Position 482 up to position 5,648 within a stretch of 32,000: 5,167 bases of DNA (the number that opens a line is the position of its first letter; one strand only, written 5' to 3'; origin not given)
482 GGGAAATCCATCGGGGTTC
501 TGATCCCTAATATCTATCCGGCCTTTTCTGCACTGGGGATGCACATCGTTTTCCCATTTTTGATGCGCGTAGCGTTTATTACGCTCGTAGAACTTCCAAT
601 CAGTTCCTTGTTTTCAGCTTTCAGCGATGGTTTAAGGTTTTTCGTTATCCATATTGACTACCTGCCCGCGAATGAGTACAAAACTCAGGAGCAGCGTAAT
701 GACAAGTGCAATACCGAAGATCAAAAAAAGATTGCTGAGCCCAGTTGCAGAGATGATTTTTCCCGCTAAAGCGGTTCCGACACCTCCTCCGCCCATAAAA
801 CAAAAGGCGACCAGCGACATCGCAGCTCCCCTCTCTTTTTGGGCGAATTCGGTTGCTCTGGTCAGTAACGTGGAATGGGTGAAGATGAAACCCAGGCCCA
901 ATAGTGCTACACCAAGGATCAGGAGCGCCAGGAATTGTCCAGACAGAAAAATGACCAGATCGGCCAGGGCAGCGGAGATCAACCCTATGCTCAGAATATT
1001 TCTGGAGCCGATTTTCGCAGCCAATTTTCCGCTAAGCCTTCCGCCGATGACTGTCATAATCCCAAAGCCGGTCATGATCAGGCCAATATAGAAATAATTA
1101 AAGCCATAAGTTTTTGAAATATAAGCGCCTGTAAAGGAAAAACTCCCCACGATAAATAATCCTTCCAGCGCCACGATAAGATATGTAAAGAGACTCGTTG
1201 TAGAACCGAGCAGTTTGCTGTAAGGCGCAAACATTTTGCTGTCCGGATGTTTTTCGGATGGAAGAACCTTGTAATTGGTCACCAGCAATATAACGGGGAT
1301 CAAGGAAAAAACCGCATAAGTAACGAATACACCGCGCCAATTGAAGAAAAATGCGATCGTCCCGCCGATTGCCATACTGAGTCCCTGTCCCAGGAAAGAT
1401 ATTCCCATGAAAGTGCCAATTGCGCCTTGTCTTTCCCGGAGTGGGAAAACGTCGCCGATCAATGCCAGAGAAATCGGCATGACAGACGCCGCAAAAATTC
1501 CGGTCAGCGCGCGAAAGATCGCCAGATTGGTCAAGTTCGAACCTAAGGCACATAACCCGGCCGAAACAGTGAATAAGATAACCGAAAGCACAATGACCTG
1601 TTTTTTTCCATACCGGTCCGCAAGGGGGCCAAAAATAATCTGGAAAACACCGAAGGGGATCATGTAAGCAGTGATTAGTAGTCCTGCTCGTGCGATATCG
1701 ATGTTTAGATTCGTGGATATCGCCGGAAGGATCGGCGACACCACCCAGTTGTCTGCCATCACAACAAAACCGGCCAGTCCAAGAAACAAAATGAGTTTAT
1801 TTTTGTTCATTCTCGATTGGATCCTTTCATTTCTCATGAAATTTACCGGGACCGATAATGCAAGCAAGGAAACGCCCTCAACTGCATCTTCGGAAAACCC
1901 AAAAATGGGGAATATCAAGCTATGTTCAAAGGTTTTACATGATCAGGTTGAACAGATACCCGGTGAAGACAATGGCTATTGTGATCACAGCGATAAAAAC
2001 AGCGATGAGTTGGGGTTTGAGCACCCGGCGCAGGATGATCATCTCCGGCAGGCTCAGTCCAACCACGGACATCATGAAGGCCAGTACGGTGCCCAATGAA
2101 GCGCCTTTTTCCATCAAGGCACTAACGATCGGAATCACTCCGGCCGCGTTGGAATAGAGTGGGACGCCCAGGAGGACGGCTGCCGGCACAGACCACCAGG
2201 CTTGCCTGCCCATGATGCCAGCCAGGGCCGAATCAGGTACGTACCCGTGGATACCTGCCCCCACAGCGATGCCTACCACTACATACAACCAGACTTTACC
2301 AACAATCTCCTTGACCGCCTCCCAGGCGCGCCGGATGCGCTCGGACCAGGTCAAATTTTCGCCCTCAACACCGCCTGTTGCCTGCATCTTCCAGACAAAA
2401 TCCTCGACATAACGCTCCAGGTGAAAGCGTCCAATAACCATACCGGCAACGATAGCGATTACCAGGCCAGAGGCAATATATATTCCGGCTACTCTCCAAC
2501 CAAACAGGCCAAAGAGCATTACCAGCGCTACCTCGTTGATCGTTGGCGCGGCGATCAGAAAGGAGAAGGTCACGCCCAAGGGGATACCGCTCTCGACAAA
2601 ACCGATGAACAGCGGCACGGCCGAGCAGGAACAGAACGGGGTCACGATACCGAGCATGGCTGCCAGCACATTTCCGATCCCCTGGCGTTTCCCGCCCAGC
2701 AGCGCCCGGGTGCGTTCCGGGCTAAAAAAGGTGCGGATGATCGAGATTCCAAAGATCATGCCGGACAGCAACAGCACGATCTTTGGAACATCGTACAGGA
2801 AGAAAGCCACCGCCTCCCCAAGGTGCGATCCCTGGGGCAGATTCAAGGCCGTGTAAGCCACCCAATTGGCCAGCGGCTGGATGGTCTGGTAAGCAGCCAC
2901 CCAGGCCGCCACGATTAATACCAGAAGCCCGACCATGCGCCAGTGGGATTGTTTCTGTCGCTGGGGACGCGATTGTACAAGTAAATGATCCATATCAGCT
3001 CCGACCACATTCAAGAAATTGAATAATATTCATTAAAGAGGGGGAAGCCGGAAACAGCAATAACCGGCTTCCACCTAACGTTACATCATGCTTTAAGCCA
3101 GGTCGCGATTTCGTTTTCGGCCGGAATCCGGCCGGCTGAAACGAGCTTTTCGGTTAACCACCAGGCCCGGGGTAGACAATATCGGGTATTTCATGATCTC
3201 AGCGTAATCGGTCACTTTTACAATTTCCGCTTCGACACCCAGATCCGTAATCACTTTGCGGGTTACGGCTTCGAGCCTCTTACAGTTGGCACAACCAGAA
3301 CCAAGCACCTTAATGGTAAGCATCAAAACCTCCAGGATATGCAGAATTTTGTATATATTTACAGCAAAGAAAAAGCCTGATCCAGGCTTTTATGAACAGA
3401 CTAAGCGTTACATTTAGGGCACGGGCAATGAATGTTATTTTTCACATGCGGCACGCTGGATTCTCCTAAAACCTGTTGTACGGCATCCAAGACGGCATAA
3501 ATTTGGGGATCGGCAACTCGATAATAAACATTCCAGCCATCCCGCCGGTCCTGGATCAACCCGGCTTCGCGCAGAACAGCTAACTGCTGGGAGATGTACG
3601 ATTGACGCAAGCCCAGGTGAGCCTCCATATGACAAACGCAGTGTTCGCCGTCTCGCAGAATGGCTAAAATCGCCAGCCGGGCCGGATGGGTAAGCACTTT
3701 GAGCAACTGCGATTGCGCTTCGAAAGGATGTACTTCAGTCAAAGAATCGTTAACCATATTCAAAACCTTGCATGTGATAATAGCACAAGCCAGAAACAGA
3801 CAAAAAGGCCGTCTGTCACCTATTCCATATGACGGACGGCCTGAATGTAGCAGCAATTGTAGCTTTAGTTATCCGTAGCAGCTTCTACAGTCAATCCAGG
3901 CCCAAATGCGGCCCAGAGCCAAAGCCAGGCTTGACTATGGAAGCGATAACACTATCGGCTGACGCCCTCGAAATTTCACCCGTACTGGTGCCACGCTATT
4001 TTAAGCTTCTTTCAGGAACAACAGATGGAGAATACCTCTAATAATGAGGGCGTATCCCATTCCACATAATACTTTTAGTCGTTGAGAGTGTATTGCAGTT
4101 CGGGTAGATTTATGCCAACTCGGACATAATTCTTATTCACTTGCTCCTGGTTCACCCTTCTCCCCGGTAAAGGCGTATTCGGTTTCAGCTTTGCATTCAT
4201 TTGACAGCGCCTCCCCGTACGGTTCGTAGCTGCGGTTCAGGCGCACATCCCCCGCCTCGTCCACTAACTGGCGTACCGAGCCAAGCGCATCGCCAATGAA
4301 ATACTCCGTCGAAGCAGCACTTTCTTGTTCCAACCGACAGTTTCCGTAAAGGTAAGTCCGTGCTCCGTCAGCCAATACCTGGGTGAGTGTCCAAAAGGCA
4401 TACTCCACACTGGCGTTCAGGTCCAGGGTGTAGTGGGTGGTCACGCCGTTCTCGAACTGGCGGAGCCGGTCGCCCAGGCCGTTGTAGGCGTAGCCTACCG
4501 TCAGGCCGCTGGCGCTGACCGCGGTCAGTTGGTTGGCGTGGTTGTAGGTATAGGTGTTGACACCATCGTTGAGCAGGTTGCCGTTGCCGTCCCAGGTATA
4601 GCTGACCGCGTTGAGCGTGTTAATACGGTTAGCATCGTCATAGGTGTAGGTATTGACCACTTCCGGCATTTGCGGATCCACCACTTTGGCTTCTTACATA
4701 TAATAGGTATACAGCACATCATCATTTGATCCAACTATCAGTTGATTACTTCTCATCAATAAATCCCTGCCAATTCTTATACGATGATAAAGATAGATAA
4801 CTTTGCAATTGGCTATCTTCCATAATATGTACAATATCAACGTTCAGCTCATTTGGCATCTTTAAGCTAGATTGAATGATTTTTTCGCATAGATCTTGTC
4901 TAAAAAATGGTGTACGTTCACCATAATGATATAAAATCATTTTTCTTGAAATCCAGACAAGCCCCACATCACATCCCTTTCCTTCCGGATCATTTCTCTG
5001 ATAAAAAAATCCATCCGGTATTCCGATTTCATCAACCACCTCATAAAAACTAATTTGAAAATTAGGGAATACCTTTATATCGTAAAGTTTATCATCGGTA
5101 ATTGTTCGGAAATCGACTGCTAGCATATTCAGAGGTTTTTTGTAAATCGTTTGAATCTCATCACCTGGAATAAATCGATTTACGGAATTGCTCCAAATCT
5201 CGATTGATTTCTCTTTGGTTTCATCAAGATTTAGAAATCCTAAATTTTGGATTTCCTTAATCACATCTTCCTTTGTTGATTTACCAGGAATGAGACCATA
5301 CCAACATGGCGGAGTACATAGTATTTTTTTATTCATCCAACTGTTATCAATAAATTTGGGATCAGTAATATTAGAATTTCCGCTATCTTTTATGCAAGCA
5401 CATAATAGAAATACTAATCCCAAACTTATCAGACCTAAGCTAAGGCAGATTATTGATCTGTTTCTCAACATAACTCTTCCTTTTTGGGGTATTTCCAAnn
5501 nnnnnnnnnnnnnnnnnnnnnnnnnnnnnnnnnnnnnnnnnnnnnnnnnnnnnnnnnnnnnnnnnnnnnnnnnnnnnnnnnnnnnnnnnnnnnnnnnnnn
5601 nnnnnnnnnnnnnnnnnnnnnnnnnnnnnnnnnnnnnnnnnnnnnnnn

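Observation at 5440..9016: Tandem duplicate metallopeptidase cassettes: ~914 bp identical, then the toxin tail and immunity gene diverge together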

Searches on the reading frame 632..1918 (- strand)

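Call 23: search_protein_families(library=pfam, proteins=[window:632-1918:-], max_evalue=0.001)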
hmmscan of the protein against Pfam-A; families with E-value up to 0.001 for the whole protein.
window:632-1918:- (428 aa): 6 families
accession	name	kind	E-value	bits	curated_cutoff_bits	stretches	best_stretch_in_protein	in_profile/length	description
PF07690.21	MFS_1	-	1.3e-64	218.8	33.4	2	47-358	2-322/347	Major Facilitator Superfamily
PF06779.20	MFS_4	-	3.9e-10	40.1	26.3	1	61-411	13-362/364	Uncharacterised MFS-type transporter YbfB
PF13347.12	MFS_2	-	1.7e-08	33.9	27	1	81-190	264-378/427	MFS/sugar transport protein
PF05977.19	MFS_3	-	7.5e-06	25.1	27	1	78-414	47-392/524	Transmembrane secretion effector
PF00083.30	Sugar_tr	-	0.00015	21.3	22.3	1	78-213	48-189/452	Sugar (and other) transporter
PF06609.19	TRI12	-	0.00079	18.4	23.2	1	64-290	67-286/599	Fungal trichothecene efflux pump (TRI12)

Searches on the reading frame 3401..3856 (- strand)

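Call 23: search_protein_families(library=pfam, proteins=[window:3401-3856:-], max_evalue=0.001)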
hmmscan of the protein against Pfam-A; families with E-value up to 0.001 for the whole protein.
window:3401-3856:- (151 aa): 2 families
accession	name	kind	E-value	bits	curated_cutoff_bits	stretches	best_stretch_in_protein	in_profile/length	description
PF01022.26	HTH_5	-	1.7e-13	50.6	22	1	57-102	1-46/47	Bacterial regulatory protein, arsR family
PF12840.13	HTH_20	-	6.7e-05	23.2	27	1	55-101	1-48/51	Helix-turn-helix domain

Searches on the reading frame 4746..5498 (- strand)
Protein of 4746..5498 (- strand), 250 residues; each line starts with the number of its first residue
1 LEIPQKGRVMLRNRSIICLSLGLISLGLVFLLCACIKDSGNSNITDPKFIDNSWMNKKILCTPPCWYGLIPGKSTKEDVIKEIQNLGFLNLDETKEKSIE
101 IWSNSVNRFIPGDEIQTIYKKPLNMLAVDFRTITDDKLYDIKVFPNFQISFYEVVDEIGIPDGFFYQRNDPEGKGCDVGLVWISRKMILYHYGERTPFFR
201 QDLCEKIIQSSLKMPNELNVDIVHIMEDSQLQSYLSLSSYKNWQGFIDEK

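Call 7: search_protein_families(library=pfam, proteins=[window:4746-5498:-], max_evalue=0.01)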
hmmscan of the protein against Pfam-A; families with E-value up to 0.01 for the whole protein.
window:4746-5498:- (250 aa): 0 families

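Call 21: search_solved_structures(query=window:4746-5498:-, max_evalue=10)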
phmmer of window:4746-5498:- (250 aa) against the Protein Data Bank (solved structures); distinct sequences matched with E-value up to 10: 2.
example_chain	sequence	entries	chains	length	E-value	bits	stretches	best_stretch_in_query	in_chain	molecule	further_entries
2yx1_A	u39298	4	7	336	0.34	13.4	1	43-98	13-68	Hypothetical protein MJ0883 | Uncharacterized protein MJ0883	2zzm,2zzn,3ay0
3e4e_A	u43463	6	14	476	0.44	13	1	17-66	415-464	Cytochrome P450 2E1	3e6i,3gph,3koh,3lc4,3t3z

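Call 55: search_protein_representatives(alignment_id=A4)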
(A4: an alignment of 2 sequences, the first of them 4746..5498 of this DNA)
Query: 2 sequences, 250 profile positions. Proteins with E-value up to 0.001 (for the whole library): 567; up to 1e-10: 192; up to 1e-30: 22. The best 150 are listed.
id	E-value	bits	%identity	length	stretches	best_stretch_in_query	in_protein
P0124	7.1e-141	484.1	-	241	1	10-250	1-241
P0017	3.0e-138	475.5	-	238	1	11-250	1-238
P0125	3.9e-62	226.2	-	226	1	26-248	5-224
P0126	3.2e-50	187.1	-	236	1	10-247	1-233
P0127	1.8e-46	174.8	-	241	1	10-250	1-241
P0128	6.3e-44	166.5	-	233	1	10-249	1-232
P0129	1.0e-43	165.8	-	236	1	25-249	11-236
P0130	8.7e-40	152.9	-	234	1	28-248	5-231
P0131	1.9e-39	151.8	-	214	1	40-248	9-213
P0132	3.5e-39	150.9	-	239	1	10-249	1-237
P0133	4.5e-38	147.3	-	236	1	23-248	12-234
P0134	8.5e-37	143.1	-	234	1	10-247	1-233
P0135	4.2e-36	140.9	-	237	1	28-228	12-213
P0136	8.6e-36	139.8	-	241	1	28-247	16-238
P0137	8.8e-36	139.8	-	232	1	10-250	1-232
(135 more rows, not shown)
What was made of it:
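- Tried and rejected: The exhaustive profile search was needed to find the family (call 55).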

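Call 65: predict_structure(alignment_id=A5)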
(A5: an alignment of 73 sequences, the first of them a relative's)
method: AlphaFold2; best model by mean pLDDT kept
length: 241 residues; sequences in the alignment: 73
mean_pLDDT: 92.2   pTM: 0.85
mean pLDDT of the five models: 92.2, 92.2, 91.4, 91.1, 90.9
residues with pLDDT >= 90: 184; 70-90: 49; 50-70: 8; < 50: 0
segments of 3 or more residues with pLDDT < 50: none
pLDDT, mean of each block of 10 residues (from residue 1): 78 93 79 83 86 88 97 97 98 92 97 96 93 97 97 96 89 98 85 93 97 97 95 96 63
secondary structure, 60 per line:
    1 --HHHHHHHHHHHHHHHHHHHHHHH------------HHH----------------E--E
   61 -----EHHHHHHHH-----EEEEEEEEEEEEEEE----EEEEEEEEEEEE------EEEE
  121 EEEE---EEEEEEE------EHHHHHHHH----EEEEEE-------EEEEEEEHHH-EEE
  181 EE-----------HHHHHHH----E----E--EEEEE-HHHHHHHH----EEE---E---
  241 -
elements in order: H3-25 H67-74 E80-94 E99-110 E117-124 E128-134 H142-149 E154-159 E167-173 E178-182 H194-200 E213-217 H219-226 E231-233

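Call 67: fold_search(model_id=the predicted structure, library=pdb)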
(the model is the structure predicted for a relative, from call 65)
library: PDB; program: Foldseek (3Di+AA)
matches with E <= 10: 343; with E <= 0.001: 0
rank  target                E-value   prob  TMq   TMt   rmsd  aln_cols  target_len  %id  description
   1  5z43_B                1.5e-01  0.33  0.27  0.23  14.1       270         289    6  Crystal structure of prenyltransferase AmbP1 apo structure (released 2018-06-06)
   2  5z46_B                1.7e-01  0.30  0.28  0.24  14.8       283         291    7  Crystal structure of prenyltransferase AmbP1 pH8 complexed with GSPP and cis-indolyl vinyl isonitrile (released 2018-06-06)
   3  9n77_LS               3.0e-01  0.21  0.16  0.10  11.7       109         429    7  SSU processome maturation and disassembly, State K (released 2025-11-05)
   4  3bk5                  3.7e-01  0.11  0.13  0.13  16.1       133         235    9  Crystal structure of putative outer membrane lipoprotein-sorting protein domain from Vibrio parahaemolyticus (released 2008-02-05)
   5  5y4g_A                3.9e-01  0.15  0.25  0.22  15.5       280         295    8  Apo Structure of AmbP3 (released 2018-07-18)
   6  9tp6_B                3.9e-01  0.10  0.17  0.17  16.1       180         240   11  Structure of LolA3 from Porphyromonas gingivalis (released 2026-02-18)
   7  9i5x_n                4.1e-01  0.06  0.15  0.19  12.5       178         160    7  Porphyromonas gingivalis 70S ribosome (W83 Strain) (released 2025-08-20)
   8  5y4g_B                4.4e-01  0.18  0.28  0.24  11.8       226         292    8  Apo Structure of AmbP3 (released 2018-07-18)
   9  5z43_A                4.4e-01  0.18  0.26  0.23  13.8       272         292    7  Crystal structure of prenyltransferase AmbP1 apo structure (released 2018-06-06)
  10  1qwd_B                5.2e-01  0.15  0.19  0.24  10.3       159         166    8  CRYSTAL STRUCTURE OF A BACTERIAL LIPOCALIN, THE BLC GENE PRODUCT FROM E. COLI (released 2004-04-06)
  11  6ha1_e                5.5e-01  0.04  0.13  0.16  13.3       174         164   10  Cryo-EM structure of a 70S Bacillus subtilis ribosome translating the ErmD leader peptide in complex with telithromyci (released 2018-08-29)
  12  9deo_B                5.5e-01  0.04  0.12  0.10  16.7       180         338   12  USP7 in complex with macrocycle inhibitor MC08 (released 2025-03-05)
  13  5yk9_A                6.4e-01  0.15  0.26  0.22  14.7       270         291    6  Crystal structure of selenomethionine-labelled indole prenyltransferase AmbP1 (released 2018-06-06)
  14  5y84_A                6.4e-01  0.12  0.25  0.22  15.4       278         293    8  Hapalindole U and DMSPP Bound AmbP3 (released 2018-07-18)
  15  8bdd_A                7.2e-01  0.04  0.16  0.08  14.7       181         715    6  Crystal structure of Bacteroides ovatus CP926 PL17 alginate lyase (released 2023-08-30)
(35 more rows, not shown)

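Call 79: search_protein_families(library=ncbifam, proteins=[window:4746-5471:-], max_evalue=0.01)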
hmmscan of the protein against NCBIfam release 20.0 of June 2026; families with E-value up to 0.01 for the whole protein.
window:4746-5471:- (241 aa): 0 families

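Call 80: search_protein_families(library=padloc, proteins=[window:4746-5471:-], max_evalue=0.01)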
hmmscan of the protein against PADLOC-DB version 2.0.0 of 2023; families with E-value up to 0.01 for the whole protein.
window:4746-5471:- (241 aa): 0 families
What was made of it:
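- Tried and rejected: No hits, so this is not a known defence-system component (call 80).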

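Call 84: search_protein_families(library=pfam, alignment_id=A5, max_evalue=0.1)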
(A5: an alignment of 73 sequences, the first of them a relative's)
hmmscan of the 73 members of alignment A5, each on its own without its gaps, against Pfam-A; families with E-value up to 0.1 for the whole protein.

A. member 1, P0124 (241 aa): 0 families

B. families by the number of members that match (of 73 scanned): 10 families
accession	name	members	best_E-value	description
PF11399.14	DUF3192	2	0.0063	Protein of unknown function (DUF3192)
PF21357.2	EIF3E_C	1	0.0065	Eukaryotic translation initiation factor 3 subunit E, C-terminal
PF21359.2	zf_topless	1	0.013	TOPLESS, zinc finger domain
PF22320.2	Zona_CL1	1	0.023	Zonadhesin, first cohesin-like domain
PF08076.16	TetM_leader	1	0.048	Tetracycline resistance determinant leader peptide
PF12930.12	DUF3836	1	0.049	Family of unknown function (DUF3836)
PF10740.15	DUF2529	1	0.059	Domain of unknown function (DUF2529)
PF07621.16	DUF1582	1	0.06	Protein of unknown function (DUF1582)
PF00255.25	GSHPx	1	0.061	Glutathione peroxidase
PF10433.15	Beta-prop_RSE1_1st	1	0.094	RSE1/DDB1/CPSF1 first beta-propeller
